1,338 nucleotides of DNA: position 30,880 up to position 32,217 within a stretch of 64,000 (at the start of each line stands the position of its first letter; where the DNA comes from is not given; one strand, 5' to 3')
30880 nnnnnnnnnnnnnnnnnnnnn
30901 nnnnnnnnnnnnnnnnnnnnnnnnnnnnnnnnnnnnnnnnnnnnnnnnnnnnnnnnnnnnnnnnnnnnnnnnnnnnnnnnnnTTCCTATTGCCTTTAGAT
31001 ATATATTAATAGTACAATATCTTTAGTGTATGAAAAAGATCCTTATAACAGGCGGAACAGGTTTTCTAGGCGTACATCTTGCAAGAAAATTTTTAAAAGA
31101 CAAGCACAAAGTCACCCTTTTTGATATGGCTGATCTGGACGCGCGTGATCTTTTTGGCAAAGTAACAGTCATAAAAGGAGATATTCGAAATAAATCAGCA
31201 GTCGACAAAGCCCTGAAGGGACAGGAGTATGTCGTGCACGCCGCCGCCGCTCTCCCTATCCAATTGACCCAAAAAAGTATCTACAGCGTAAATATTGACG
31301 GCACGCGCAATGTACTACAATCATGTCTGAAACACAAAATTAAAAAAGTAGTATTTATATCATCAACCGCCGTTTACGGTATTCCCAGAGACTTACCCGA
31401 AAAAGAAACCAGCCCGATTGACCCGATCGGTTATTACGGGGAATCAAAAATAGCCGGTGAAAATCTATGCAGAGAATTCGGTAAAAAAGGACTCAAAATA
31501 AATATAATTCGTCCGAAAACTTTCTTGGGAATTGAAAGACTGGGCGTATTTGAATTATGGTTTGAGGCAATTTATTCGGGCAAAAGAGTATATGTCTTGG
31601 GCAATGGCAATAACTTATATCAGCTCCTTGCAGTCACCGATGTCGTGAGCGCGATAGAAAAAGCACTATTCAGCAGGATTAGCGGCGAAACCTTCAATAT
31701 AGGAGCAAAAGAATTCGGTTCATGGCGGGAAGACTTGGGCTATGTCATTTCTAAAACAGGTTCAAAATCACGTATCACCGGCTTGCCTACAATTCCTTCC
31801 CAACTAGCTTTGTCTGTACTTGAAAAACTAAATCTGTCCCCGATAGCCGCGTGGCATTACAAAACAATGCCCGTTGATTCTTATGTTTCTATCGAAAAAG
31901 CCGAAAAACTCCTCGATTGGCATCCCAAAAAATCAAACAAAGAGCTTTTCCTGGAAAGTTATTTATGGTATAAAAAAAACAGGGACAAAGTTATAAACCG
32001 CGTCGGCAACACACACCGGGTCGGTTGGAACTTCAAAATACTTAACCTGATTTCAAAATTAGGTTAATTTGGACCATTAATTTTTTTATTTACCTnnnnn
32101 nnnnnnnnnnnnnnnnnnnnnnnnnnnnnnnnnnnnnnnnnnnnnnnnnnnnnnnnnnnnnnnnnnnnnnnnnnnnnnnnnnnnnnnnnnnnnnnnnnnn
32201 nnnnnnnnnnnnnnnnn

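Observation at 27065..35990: Envelope glycan cluster paralleling the actinobacterial decaprenyl-phospho-arabinose / arabinogalactan pathway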

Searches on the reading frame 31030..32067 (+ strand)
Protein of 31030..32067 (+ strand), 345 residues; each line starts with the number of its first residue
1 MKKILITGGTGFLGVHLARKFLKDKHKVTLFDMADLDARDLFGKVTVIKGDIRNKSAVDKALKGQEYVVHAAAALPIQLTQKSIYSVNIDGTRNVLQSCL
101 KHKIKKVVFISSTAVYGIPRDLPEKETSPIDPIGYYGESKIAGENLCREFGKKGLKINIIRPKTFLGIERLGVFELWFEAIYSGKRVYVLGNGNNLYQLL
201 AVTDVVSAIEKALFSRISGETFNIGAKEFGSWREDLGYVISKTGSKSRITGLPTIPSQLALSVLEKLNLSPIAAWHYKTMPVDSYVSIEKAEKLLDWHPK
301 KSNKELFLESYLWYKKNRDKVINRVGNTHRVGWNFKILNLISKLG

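Call 3: search_protein_families(library=pfam, proteins=[window:31030-32067:+], max_evalue=0.01)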
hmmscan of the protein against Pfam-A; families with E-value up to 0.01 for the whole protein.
window:31030-32067:+ (345 aa): 9 families
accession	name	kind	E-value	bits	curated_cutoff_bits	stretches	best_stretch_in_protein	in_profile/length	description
PF01370.27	Epimerase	-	3.7e-43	148.1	20.9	1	4-225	1-240/240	NAD dependent epimerase/dehydratase family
PF01073.25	3Beta_HSD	-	9.8e-26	90.8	22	1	5-208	1-224/280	3-beta hydroxysteroid dehydrogenase/isomerase family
PF16363.11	GDP_Man_Dehyd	-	3.3e-25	89.7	27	1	5-306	1-328/332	GDP-mannose 4,6 dehydratase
PF07993.18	NAD_binding_4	-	2.5e-19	69.9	20.1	2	40-172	58-214/258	Male sterility protein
PF04321.23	RmlD_sub_bind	-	8.6e-17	61.6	27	1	3-163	2-149/287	RmlD substrate binding domain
PF13460.12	NAD_binding_10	-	2.4e-16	60.6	27.2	1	8-165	1-146/184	NAD(P)H-binding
PF02719.21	Polysacc_synt_2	-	1.1e-13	51.5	20.2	1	4-112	1-128/293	Polysaccharide biosynthesis protein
PF05368.20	NmrA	-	7.2e-07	29.5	27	1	2-109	3-104/298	NmrA-like family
PF00106.31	adh_short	-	0.00012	22.1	26.6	1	2-114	1-138/195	short chain dehydrogenase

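Call 4: search_protein_families(library=ncbifam, proteins=[window:31030-32067:+], max_evalue=0.01)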
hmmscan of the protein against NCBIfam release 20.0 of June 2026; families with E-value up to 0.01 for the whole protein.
window:31030-32067:+ (345 aa): 42 families (the best 25 are shown)
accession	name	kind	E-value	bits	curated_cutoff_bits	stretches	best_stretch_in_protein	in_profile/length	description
TIGR03466.1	HpnA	hypoth_equivalog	1.7e-29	102.7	367.65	1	3-304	2-312/327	hopanoid-associated sugar epimerase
TIGR04180.1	EDH_00030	hypoth_equivalog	2.8e-26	92.3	475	1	4-234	1-247/297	NAD-dependent 4,6-dehydratase LegB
TIGR01179.1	galE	equivalog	5.4e-26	91.2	262.3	1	3-161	1-172/332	UDP-glucose 4-epimerase GalE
NF042423.1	oxyalk_red_Shew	equivalog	3.9e-22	78.7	580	1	2-167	9-176/331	2-alkyl-3-oxoalkanoate reductase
NF042422.1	oxyalk_red_OleD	equivalog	2.9e-21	76.2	580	1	3-115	2-113/329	2-alkyl-3-oxoalkanoate reductase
TIGR01181.1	dTDP_gluc_dehyt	equivalog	1.7e-20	73.4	365.1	1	3-319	1-316/321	dTDP-glucose 4,6-dehydratase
TIGR01746.1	Thioester-redct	subfamily_domain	9.1e-20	71.2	213.35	2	64-174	88-204/371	thioester reductase domain-containing protein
NF052578.1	StrlDmthSdmBMthl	equivalog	5.9e-19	69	600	1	4-225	3-228/328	sterol demethylase protein SdmB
NF043036.1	ErythonDh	equivalog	3.3e-18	65.9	325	1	3-154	2-167/321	D-erythronate dehydrogenase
TIGR02197.1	heptose_epim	equivalog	6.5e-16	58.4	274.6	1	4-250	1-267/316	ADP-glyceromanno-heptose 6-epimerase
TIGR01214.1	rmlD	equivalog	1.3e-14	54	224.05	1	3-161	1-146/285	dTDP-4-dehydrorhamnose reductase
TIGR01777.1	yfcH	hypoth_equivalog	3.3e-14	53.2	207.35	1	4-261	1-258/292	TIGR01777 family oxidoreductase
TIGR03589.1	PseB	equivalog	4.9e-14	52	407.75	1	2-167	5-170/324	UDP-N-acetylglucosamine 4,6-dehydratase (inverting)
NF041293.1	G6PDh_Azf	equivalog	7.4e-13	48.5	400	1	3-117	4-120/252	NAD-dependent glucose-6-phosphate dehydrogenase Azf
NF007956.0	PRK10675.1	subfamily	1.3e-12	47.6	394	1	3-152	2-165/338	UDP-glucose 4-epimerase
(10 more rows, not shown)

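Call 8: search_solved_structures(query=window:31030-32067:+, max_evalue=0.00001)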
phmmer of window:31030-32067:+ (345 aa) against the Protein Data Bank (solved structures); distinct sequences matched with E-value up to 0.00001: 119 (the best 60 are shown).
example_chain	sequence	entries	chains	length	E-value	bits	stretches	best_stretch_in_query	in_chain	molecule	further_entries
8rdg_A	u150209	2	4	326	1.2e-21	80.5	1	3-229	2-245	SDR family NAD(P)-dependent oxidoreductase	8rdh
6jkg_A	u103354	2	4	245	3.5e-21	79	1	2-208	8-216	Sterol-4-alpha-carboxylate 3-dehydrogenase, decarboxylating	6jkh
8rdi_A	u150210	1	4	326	4.3e-21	78.7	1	3-229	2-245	SDR family NAD(P)-dependent oxidoreductase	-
6bwl_A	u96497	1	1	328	1.3e-18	70.5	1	3-303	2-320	Pal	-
8vr2_A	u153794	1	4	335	2.8e-18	69.4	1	2-229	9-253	NAD-dependent epimerase/dehydratase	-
2p5u_A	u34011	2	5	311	6.9e-18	68.1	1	3-271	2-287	UDP-glucose 4-epimerase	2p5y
3ehe_A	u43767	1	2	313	8e-18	67.9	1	2-228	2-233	UDP-glucose 4-epimerase (GalE-1)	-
3aw9_A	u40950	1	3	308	9e-18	67.8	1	3-210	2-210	NAD-dependent epimerase/dehydratase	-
8wxk_A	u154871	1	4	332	1.3e-17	67.2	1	3-152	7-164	UDP-glucose 4-epimerase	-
7ys8_A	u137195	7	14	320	1.3e-17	67.2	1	4-233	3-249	UDP-glucose 4-epimerase | UDP-glucose 4-epimerase along with EC 5.1.3.2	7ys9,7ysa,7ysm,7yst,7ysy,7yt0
6dnt_A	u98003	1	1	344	2e-17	66.6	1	2-208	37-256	NAD-dependent epimerase/dehydratase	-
7k3p_A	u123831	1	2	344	2.5e-17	66.3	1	3-150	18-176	UDP-glucose 4-epimerase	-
4zrm_A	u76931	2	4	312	7.1e-17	64.8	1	3-226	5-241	UDP-glucose 4-epimerase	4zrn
3icp_A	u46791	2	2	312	9.2e-17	64.4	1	3-210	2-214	NAD-dependent epimerase/dehydratase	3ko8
6zl6_A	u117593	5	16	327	1.4e-16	63.9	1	3-258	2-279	Epimerase domain-containing protein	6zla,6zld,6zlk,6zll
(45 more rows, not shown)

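Call 18: find_encoding_contigs(protein=window:31030-32067:+, flank=10000, max_places=6)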
Protein window:31030-32067:+ (345 aa): 8 contigs read that carry it; 6 places shown.
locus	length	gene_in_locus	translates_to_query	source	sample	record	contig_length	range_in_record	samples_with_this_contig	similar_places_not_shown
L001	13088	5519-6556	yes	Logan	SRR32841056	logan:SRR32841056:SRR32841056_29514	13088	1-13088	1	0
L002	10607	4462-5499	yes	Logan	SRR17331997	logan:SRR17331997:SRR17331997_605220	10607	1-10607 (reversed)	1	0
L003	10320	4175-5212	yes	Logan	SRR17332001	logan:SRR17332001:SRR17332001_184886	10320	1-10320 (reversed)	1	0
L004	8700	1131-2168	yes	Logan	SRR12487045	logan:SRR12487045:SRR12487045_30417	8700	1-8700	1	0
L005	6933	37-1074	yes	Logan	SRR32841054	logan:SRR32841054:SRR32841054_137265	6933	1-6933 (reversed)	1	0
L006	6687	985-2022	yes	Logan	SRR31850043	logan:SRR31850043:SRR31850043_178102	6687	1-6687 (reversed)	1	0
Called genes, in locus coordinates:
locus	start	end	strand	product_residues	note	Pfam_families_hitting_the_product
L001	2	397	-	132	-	?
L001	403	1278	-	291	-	PF01634:HisG, PF08029:HisG_C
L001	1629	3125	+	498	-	PF13231:PMT_2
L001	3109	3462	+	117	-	-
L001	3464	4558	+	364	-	PF00953:Glycos_transf_4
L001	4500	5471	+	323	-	PF01040:UbiA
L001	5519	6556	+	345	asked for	PF01073:3Beta_HSD, PF01370:Epimerase, PF02719:Polysacc_synt_2, PF04321:RmlD_sub_bind, PF05368:NmrA (weak), PF13460:NAD_binding_10, PF16363:GDP_Man_Dehyd, PF07993:NAD_binding_4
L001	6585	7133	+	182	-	-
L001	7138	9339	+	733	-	PF10060:DUF2298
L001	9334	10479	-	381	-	PF03816:LytR_cpsA_psr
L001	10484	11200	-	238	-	PF00121:TIM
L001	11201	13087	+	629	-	?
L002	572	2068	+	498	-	PF13231:PMT_2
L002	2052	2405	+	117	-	-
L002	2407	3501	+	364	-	PF00953:Glycos_transf_4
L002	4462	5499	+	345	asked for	PF01073:3Beta_HSD, PF01370:Epimerase, PF02719:Polysacc_synt_2, PF04321:RmlD_sub_bind, PF05368:NmrA (weak), PF13460:NAD_binding_10, PF16363:GDP_Man_Dehyd, PF07993:NAD_binding_4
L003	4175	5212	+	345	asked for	PF01073:3Beta_HSD, PF01370:Epimerase, PF02719:Polysacc_synt_2, PF04321:RmlD_sub_bind, PF05368:NmrA (weak), PF13460:NAD_binding_10, PF16363:GDP_Man_Dehyd, PF07993:NAD_binding_4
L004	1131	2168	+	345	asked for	PF01073:3Beta_HSD, PF01370:Epimerase, PF02719:Polysacc_synt_2, PF04321:RmlD_sub_bind, PF05368:NmrA (weak), PF13460:NAD_binding_10, PF16363:GDP_Man_Dehyd, PF07993:NAD_binding_4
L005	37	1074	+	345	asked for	PF01073:3Beta_HSD, PF01370:Epimerase, PF02719:Polysacc_synt_2, PF04321:RmlD_sub_bind, PF05368:NmrA (weak), PF13460:NAD_binding_10, PF16363:GDP_Man_Dehyd, PF07993:NAD_binding_4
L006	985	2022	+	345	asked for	PF01073:3Beta_HSD, PF01370:Epimerase, PF02719:Polysacc_synt_2, PF04321:RmlD_sub_bind, PF05368:NmrA (weak), PF13460:NAD_binding_10, PF16363:GDP_Man_Dehyd, PF07993:NAD_binding_4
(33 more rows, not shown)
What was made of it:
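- Checked: Public gene calls start it at 27140 (498 aa, call 18). The identical arrangement recurs on 6 independent metagenome contigs (call 18).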

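Call 80: search_dna_similar(query=window:31030-32067:+, collection=plasmids, mode=protein, max_evalue=1e-30, max_rows=30)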
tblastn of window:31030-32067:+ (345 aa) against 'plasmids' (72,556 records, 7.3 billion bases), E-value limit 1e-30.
Records with a match: 16; places in all: 16; records where one place covers at least 80% of the query: 16.
Best place of each record, by identity: <60% 16.
By first word of the organism name: Sinorhizobium 4; Mesorhizobium 3; Natronococcus 2; Rhizobium 2; Haloterrigena 1; Halostagnicola 1; Streptomyces 1; Nonomuraea 1; Neorhizobium 1.
By predicted mobility (MOB-suite, as given by PLSDB): non-mobilizable 9; conjugative 7.
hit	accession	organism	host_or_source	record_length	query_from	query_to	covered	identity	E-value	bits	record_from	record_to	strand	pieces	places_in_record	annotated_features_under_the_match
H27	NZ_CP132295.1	Natronococcus sp. AD-5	cell culture,sediment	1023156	4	344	99%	43.5%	3e-77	265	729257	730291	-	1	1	record has no annotation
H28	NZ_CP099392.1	Natronococcus sp. CG52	cell culture,salt lake sediment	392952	4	344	99%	42.1%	1e-74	257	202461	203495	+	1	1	NAD(P)-dependent oxidoreductase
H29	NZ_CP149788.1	Haloterrigena sp. KLK7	cell culture,salt lake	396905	4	344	99%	39.6%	2e-73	254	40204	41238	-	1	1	NAD-dependent epimerase/dehydratase family protein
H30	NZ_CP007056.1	Halostagnicola larsenii XH-48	-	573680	4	344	99%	39.0%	2e-70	245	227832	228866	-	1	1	NAD(P)-dependent oxidoreductase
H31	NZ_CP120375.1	Sinorhizobium garamanticum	Argyrolobium uniflorum,Cell culture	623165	5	344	99%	36.6%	4e-56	204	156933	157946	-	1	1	NAD-dependent epimerase/dehydratase family protein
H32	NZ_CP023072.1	Sinorhizobium fredii CCBAU 83666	G.max,nodule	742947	1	344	100%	35.3%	2e-53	196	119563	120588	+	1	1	NAD-dependent epimerase/dehydratase family protein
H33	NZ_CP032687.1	Rhizobium sp. CCGE531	Phaseolus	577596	5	344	99%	35.7%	5e-59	212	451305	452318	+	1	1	NAD-dependent epimerase/dehydratase family protein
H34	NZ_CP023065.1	Sinorhizobium sp. CCBAU 05631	G.max,nodule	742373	1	341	99%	35.3%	5e-54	197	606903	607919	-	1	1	NAD-dependent epimerase/dehydratase family protein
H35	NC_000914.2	Sinorhizobium fredii NGR234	-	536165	1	341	99%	35.0%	1e-53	196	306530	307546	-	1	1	NAD-dependent epimerase/dehydratase family protein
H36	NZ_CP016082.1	Streptomyces sp. SAT1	Adenophora trachelioides Maxim.,single ...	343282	1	340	99%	35.0%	5e-55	201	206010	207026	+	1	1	NAD-dependent epimerase/dehydratase family protein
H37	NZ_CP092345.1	Rhizobium gallicum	Phaseolus vulgaris,Cell culture,nodule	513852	5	344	99%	34.7%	5e-52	192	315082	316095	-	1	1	NAD-dependent epimerase/dehydratase family protein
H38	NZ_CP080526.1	Mesorhizobium sp. AR07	Oxytropis sp.,Cell culture,root nodule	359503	5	344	99%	33.7%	5e-52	192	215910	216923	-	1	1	NAD-dependent epimerase/dehydratase family protein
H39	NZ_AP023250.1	Mesorhizobium sp. 131-2-5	Lotus japonicus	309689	5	341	98%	33.9%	4e-55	201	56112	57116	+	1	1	NAD-dependent epimerase/dehydratase family protein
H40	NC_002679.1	Mesorhizobium japonicum MAFF 303099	-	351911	5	341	98%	33.9%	4e-55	201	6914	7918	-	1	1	NAD-dependent epimerase/dehydratase family protein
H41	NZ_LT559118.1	Nonomuraea gerenzanensis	-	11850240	2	318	92%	35.4%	7e-57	206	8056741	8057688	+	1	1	none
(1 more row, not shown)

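Call 82: get_annotated_region(hit=H35, flank=9000)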
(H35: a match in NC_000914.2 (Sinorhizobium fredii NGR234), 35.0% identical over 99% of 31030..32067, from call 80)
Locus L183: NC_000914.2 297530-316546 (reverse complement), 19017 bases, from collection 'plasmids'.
description: Sinorhizobium fredii NGR234 plasmid pNGR234a, complete sequence
organism: Sinorhizobium fredii NGR234 (NCBI taxid 394)
taxonomy: Bacteria; Pseudomonadota; Alphaproteobacteria; Hyphomicrobiales; Rhizobiaceae; Sinorhizobium; Sinorhizobium fredii; Sinorhizobium fredii NGR234
host: -; source: -; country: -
typing (MOB-suite, as given by PLSDB): conjugative; replicon rep_cluster_473; relaxase MOBQ; mating-pair formation MPF_T
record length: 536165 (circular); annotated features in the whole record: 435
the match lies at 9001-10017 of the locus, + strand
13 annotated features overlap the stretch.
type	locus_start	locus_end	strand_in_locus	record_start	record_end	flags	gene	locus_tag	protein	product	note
CDS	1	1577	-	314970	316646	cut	nodU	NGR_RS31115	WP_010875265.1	nodulation protein NodU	-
CDS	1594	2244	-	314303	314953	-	nodS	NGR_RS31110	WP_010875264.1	nodulation methyltransferase NodS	-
CDS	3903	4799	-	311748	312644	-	istB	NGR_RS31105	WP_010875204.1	IS21-like element helper ATPase IstB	-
CDS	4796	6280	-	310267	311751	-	istA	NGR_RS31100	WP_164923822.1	IS21 family transposase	-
CDS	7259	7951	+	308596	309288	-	-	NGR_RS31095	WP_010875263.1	hypothetical protein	-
CDS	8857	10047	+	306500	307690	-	-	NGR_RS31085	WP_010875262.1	NAD-dependent epimerase/dehydratase family protein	-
CDS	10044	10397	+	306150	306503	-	-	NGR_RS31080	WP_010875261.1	SMR family transporter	-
CDS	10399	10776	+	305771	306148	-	-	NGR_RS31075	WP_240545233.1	hypothetical protein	-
CDS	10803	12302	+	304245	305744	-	-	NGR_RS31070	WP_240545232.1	GMC family oxidoreductase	-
CDS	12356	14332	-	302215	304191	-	-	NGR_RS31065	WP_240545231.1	hypothetical protein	-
CDS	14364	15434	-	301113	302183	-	-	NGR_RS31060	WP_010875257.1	NAD(P)-dependent oxidoreductase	-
CDS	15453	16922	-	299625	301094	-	-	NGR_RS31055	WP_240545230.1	UbiA family prenyltransferase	-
CDS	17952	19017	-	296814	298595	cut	-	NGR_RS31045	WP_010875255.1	ThiF family adenylyltransferase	-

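Call 83: get_annotated_region(hit=H36, flank=8000)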
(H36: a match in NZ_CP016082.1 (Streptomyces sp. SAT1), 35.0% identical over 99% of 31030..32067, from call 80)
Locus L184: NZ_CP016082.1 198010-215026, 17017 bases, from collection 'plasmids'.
description: Streptomyces sp. SAT1 plasmid unnamed2, complete sequence
organism: Streptomyces sp. SAT1 (NCBI taxid 1849967)
taxonomy: Bacteria; Actinomycetota; Actinomycetes; Kitasatosporales; Streptomycetaceae; Streptomyces; Streptomyces sp. SAT1
host: -; source: Adenophora trachelioides Maxim.,single colony; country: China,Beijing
typing (MOB-suite, as given by PLSDB): non-mobilizable
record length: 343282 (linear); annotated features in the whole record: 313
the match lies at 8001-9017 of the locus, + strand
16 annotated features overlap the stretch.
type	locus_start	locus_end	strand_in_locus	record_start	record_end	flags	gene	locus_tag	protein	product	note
CDS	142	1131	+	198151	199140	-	-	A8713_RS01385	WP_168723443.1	alpha/beta hydrolase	-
CDS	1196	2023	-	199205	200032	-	-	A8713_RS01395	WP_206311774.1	DUF1206 domain-containing protein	-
CDS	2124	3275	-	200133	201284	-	-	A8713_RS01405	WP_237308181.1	ADP-ribosylglycohydrolase family protein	-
CDS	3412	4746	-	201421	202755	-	-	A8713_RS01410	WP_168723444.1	aspartate aminotransferase family protein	-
CDS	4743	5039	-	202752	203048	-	-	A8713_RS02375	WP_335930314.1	DUF6309 family protein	-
CDS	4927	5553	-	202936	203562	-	-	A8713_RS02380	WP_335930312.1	DUF6309 family protein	-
CDS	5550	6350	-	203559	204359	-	-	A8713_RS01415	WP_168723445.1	phytanoyl-CoA dioxygenase family protein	-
CDS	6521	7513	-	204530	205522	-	-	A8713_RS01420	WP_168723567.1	aldo/keto reductase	-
CDS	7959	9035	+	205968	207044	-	-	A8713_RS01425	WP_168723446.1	NAD-dependent epimerase/dehydratase family protein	-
CDS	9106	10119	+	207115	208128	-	-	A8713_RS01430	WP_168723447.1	UbiA prenyltransferase family protein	-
CDS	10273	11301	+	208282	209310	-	-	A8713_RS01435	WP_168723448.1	glycosyltransferase family 2 protein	-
CDS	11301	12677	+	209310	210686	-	-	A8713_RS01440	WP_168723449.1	endonuclease/exonuclease/phosphatase family protein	-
CDS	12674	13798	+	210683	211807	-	-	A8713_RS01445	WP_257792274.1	glycosyltransferase family 2 protein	-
CDS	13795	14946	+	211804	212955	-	-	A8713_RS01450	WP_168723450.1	lysylphosphatidylglycerol synthase domain-containing protein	-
CDS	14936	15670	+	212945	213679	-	-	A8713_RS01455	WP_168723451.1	polysaccharide deacetylase family protein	-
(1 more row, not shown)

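Call 111: search_protein_families(library=pfam, proteins=[L183:12356-14332:-, L184:13795-14946:+], max_evalue=5)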
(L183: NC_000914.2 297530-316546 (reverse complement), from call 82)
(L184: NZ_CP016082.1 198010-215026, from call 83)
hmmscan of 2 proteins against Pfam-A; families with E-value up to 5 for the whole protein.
L183:12356-14332:- (658 aa): 0 families

L184:13795-14946:+ (383 aa): 4 families
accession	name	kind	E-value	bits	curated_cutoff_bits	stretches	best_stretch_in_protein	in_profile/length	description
PF03706.18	LPG_synthase_TM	-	8.6e-11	42.3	33.4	1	108-345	33-293/302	Lysylphosphatidylglycerol synthase TM region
PF16214.10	AC_N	-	0.13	11.8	30.9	1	174-223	247-296/415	Adenylyl cyclase N-terminal extracellular and transmembrane region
PF04360.17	Serglycin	-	0.17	12.3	30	1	47-63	93-109/149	Serglycin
PF22584.1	CFAP143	-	1.7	8.8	27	1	25-66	101-142/437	Cilia- and flagella-associated protein 143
